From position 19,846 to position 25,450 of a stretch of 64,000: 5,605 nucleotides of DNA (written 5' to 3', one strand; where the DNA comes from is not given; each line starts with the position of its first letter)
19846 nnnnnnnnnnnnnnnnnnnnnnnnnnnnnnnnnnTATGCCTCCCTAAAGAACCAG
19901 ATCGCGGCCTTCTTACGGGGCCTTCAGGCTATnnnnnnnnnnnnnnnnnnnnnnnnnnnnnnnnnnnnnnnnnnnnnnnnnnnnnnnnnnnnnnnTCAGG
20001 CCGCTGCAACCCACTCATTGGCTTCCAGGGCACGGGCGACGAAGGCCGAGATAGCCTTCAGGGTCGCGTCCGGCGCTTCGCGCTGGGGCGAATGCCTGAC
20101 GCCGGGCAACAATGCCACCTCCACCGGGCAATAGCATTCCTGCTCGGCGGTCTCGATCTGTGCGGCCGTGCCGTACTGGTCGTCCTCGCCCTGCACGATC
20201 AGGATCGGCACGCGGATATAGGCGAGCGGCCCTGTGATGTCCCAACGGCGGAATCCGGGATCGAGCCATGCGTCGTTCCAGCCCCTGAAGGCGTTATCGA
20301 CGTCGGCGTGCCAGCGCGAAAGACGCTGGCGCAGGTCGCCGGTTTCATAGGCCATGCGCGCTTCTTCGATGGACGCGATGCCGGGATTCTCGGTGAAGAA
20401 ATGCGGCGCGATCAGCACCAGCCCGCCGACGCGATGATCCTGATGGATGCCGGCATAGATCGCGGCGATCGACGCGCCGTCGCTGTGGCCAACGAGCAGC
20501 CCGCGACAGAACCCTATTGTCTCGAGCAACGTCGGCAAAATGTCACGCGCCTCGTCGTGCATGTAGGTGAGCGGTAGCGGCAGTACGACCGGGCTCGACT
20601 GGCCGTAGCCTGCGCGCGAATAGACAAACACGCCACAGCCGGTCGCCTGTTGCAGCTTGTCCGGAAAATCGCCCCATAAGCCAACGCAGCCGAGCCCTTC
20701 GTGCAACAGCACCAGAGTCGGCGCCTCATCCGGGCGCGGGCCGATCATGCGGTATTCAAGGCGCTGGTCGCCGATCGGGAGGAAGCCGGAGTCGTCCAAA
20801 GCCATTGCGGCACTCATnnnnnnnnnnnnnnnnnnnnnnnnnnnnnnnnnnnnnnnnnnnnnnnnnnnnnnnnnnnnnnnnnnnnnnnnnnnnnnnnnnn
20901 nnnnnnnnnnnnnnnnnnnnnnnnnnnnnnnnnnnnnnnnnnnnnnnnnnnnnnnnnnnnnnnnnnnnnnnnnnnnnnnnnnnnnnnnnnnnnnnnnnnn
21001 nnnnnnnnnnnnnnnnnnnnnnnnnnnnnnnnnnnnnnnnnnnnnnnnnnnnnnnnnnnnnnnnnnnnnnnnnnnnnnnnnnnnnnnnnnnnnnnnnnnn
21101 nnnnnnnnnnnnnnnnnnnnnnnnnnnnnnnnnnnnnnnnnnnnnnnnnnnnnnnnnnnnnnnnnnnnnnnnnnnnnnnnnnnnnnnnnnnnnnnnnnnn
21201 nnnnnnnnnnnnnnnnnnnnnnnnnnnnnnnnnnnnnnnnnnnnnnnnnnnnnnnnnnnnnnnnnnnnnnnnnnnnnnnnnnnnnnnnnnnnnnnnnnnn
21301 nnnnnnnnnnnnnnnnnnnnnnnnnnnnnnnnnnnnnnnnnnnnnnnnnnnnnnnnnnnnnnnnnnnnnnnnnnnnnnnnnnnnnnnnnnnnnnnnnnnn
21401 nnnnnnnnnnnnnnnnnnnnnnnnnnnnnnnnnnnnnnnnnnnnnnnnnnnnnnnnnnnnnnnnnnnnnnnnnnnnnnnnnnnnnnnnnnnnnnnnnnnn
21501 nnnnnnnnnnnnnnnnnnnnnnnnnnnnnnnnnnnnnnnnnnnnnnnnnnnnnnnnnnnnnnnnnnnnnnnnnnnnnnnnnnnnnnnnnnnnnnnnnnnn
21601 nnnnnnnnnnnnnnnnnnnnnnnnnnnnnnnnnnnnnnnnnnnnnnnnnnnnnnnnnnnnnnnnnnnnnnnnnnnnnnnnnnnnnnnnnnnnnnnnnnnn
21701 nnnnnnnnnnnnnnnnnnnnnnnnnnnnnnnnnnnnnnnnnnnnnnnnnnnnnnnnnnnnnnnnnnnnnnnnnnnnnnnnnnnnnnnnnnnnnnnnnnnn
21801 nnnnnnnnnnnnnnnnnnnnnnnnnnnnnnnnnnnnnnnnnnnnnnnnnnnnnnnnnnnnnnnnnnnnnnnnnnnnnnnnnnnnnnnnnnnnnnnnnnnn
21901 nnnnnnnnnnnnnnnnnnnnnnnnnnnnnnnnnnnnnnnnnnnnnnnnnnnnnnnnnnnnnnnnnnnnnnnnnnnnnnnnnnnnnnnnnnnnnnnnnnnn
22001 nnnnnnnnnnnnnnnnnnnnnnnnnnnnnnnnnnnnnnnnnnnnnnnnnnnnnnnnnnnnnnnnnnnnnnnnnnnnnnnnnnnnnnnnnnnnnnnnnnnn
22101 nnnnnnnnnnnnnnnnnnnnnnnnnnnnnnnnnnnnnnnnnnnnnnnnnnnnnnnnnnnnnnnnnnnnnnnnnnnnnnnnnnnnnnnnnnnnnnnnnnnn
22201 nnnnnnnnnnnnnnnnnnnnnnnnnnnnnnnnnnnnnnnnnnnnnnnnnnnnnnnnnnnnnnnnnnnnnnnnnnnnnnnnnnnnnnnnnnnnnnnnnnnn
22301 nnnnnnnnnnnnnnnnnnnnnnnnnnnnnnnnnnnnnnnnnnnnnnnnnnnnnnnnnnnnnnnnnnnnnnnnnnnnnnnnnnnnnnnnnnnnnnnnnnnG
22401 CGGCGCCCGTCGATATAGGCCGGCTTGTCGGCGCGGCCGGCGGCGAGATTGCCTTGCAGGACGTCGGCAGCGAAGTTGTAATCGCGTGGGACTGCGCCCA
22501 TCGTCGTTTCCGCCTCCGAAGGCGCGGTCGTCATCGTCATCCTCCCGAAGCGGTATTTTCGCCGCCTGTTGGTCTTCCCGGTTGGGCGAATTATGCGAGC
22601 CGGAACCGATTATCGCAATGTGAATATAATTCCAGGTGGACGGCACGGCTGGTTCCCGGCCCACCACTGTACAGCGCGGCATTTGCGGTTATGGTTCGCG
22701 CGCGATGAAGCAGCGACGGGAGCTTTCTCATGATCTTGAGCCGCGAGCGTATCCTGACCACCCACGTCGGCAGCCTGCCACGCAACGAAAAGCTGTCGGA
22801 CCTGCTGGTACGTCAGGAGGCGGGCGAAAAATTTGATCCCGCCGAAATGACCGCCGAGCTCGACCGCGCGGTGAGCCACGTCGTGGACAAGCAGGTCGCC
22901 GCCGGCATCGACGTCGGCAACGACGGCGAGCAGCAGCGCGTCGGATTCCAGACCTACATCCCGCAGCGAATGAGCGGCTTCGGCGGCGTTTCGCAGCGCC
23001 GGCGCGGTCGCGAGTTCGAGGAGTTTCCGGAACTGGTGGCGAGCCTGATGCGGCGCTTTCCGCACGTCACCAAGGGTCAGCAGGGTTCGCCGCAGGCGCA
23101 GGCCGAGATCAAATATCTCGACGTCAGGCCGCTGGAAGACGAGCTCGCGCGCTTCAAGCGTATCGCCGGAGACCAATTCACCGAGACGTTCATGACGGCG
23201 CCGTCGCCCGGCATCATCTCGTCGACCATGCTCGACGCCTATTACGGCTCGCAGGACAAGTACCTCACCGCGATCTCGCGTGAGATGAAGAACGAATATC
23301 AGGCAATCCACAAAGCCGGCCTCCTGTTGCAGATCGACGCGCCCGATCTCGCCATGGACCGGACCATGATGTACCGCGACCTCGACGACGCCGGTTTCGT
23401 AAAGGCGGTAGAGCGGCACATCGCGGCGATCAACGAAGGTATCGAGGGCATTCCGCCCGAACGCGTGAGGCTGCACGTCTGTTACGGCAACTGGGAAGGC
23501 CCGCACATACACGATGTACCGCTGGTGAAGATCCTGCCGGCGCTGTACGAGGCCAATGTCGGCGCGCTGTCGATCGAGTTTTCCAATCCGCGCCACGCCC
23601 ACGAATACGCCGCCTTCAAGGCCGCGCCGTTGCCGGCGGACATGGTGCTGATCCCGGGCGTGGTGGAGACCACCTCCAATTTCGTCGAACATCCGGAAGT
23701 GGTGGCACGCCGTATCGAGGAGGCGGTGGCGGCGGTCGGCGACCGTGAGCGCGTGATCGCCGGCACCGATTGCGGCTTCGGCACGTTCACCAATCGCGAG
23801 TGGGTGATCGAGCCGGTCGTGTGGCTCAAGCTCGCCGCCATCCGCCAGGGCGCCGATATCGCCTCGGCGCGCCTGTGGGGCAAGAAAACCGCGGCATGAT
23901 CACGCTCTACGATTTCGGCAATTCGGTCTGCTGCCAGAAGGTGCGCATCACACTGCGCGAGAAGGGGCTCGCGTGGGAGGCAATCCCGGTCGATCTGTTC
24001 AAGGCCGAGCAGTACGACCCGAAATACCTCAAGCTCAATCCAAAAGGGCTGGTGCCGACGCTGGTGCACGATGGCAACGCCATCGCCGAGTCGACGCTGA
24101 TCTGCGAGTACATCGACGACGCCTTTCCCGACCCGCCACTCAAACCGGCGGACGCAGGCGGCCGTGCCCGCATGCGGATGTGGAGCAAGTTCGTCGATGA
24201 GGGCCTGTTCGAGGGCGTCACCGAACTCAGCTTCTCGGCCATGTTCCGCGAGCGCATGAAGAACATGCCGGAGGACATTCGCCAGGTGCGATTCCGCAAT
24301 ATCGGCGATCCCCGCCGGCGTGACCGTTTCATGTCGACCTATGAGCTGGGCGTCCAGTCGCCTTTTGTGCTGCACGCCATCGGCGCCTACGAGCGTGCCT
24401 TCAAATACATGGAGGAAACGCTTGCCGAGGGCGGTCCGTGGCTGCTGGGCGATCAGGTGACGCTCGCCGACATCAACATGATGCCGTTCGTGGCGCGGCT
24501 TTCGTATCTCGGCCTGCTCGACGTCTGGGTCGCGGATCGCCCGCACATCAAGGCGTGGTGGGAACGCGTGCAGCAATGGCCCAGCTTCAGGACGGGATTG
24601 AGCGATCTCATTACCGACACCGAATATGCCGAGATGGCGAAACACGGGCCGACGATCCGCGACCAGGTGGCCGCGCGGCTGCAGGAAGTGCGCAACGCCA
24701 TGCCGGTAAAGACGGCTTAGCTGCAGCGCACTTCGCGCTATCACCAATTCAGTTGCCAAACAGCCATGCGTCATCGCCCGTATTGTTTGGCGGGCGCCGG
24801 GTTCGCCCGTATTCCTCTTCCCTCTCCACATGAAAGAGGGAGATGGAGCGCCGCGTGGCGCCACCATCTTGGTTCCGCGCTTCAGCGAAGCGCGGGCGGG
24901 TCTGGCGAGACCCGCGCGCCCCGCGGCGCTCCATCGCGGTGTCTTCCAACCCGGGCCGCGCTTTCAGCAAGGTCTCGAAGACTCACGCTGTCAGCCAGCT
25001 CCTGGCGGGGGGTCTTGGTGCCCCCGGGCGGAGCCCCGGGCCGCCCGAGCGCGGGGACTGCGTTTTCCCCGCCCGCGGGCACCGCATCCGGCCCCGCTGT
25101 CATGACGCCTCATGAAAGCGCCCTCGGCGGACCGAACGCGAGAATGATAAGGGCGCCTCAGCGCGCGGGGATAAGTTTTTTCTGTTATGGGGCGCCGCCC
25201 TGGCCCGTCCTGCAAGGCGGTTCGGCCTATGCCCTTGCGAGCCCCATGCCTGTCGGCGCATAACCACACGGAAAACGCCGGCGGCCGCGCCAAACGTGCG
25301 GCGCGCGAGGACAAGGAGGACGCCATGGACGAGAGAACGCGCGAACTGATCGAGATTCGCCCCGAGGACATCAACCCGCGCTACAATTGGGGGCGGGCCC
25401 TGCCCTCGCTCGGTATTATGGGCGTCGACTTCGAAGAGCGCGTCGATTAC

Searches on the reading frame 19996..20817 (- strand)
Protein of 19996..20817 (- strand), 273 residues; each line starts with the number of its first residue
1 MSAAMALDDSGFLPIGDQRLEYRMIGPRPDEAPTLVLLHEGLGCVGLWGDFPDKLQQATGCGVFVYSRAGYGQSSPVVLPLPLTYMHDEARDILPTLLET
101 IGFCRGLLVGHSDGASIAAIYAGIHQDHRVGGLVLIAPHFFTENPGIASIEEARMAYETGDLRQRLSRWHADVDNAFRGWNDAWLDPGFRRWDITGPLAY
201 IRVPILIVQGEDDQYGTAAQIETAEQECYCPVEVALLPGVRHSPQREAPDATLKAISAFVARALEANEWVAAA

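Call 9: search_protein_families(library=pfam, proteins=[window:19996-20817:-], max_evalue=0.001)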
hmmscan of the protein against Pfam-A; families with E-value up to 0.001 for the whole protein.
window:19996-20817:- (273 aa): 3 families
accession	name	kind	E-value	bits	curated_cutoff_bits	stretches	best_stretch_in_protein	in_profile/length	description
PF00561.26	Abhydrolase_1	-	3.7e-15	56.7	25.8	1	33-143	1-103/245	alpha/beta hydrolase fold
PF12697.13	Abhydrolase_6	-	1.4e-14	55.7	26.3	1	35-253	1-215/217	Alpha/beta hydrolase family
PF12146.15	Hydrolase_4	-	1.4e-09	38.1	27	1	36-145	8-116/239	Serine aminopeptidase, S33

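Call 21: search_protein_families(library=ncbifam, proteins=[window:19996-20817:-], max_evalue=0.00001)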
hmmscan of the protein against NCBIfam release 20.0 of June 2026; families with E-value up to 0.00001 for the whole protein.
window:19996-20817:- (273 aa): 8 families
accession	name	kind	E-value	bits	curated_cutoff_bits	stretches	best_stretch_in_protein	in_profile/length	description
NF051488.1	bifunc_PcaDC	exception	1.1e-11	44.5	390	0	190-264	181-254/375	bifunctional 3-oxoadipate enol-lactonase/4-carboxymuconolactone decarboxylase PcaDC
NF011457.0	PRK14875.1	equivalog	9.8e-11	41.2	307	0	15-144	117-237/372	acetoin dehydrogenase dihydrolipoyllysine-residue acetyltransferase subunit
TIGR02427.1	protocat_pcaD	equivalog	7.7e-10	38.6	255.85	0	189-260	180-250/251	3-oxoadipate enol-lactonase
NF045632.1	hydroxlase_HsaD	equivalog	1.9e-08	33.6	400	1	11-139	15-138/290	4,5:9,10-diseco-3-hydroxy-5,9,17-trioxoandrosta-1(10),2-diene-4-oate hydrolase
NF045945.1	ProImpepLactob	equivalog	3.5e-08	33.3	400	1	10-135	5-128/293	proline iminopeptidase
NF045948.1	ProImpepThrmp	equivalog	1.4e-07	31.3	500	0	186-262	215-289/291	proline iminopeptidase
NF051487.1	bifunc_PcaCD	exception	2.2e-07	30.3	430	0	19-134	157-267/413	bifunctional 4-carboxymuconolactone decarboxylase/3-oxoadipate enol-lactonase PcaCD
TIGR01250.1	pro_imino_pep_2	subfamily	1.6e-06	27.9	167.65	0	162-220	191-249/288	proline iminopeptidase-family hydrolase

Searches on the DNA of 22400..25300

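Call 35: search_rna_families(source=window, start=22400, end=25300, threshold=evalue, max_evalue=5)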
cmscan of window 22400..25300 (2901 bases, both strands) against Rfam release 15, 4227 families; matches with E-value up to 5: 4.
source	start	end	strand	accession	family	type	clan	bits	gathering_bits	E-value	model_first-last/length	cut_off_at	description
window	22726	22792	-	RF01524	TB10Cs1H3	Gene; snRNA; snoRNA; HACA-box;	-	20.3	50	0.47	1-73/73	no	Trypanosomatid snoRNA TB10cs1H3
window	22629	22683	+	RF01684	mascRNA-menRNA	Gene;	-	19.4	42.5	1.4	1-56/56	no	MALAT1-associated small cytoplasmic RNA/MEN beta RNA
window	24494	24534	+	RF00223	IRES_Bip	Cis-reg; IRES;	-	13.7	40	0.3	67-107/263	no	bip internal ribosome entry site (IRES)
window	24643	24684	+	RF00223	IRES_Bip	Cis-reg; IRES;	-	10.8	40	2.4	1-263/263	no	bip internal ribosome entry site (IRES)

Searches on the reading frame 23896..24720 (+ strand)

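Call 7: search_protein_families(library=pfam, proteins=[window:23896-24720:+], max_evalue=0.01)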
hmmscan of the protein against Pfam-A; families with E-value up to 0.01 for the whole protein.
window:23896-24720:+ (274 aa): 7 families
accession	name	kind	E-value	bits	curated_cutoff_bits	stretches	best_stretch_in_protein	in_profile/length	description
PF13417.12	GST_N_3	-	1.1e-20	74.2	22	1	4-81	1-75/75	Glutathione S-transferase, N-terminal domain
PF13409.12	GST_N_2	-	2.3e-20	73.4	25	1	10-75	2-69/70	Glutathione S-transferase, N-terminal domain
PF02798.26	GST_N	-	6.1e-17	62.2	20.9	1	2-74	3-75/76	Glutathione S-transferase, N-terminal domain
PF13410.11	GST_C_2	-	1.5e-10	41.5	24.9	1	161-223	7-68/69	Glutathione S-transferase, C-terminal domain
PF00043.30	GST_C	-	2.5e-10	40.9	20.7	1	161-226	27-90/93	Glutathione S-transferase, C-terminal domain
PF14497.11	GST_C_3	-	3.5e-08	34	21.6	1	166-230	32-96/104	Glutathione S-transferase, C-terminal domain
PF16865.10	GST_C_5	-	0.002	19.1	27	1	162-229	30-103/108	Glutathione S-transferase, C-terminal domain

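Call 8: search_protein_families(library=ncbifam, proteins=[window:23896-24720:+], max_evalue=0.01)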
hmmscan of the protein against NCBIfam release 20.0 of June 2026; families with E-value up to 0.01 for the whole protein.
window:23896-24720:+ (274 aa): 10 families
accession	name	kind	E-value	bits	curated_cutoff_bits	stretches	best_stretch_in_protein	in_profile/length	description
TIGR01262.1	maiA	equivalog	1.7e-27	96.4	171.05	2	3-102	1-102/211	maleylacetoacetate isomerase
NF050814.1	FtsZBindFzlA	equivalog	8.6e-24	84.5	300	2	3-131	6-136/228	FtsZ-binding protein FzlA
NF007831.0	PRK10542.1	equivalog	1.5e-17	63.9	198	2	10-143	8-143/201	glutathione transferase GstA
NF007016.1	PRK09481.1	equivalog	1.6e-17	63.6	314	1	2-102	11-108/209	stringent starvation protein SspA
NF011693.0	PRK15113.1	equivalog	2.3e-15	56.8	150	1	16-119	22-128/214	glutathione transferase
NF007682.0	PRK10357.1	equivalog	6.1e-13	48.8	181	2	12-123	11-114/202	glutathione S-transferase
NF010579.0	PRK13972.1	equivalog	1.2e-10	41.3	332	2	1-62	1-61/215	GSH-dependent disulfide bond oxidoreductase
NF049950.1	IsopEpoxGlthnTfaseIsoI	equivalog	0.0001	22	300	1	35-105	34-106/238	iIsoprene-epoxide--glutathione S-transferase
NF008731.0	PRK11752.1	equivalog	0.0001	21.6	325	0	21-96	69-146/287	glutathione-dependent disulfide-bond oxidoreductase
NF042997.1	bet_ethrase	equivalog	0.00021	20.5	440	1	53-133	59-139/273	beta-etherase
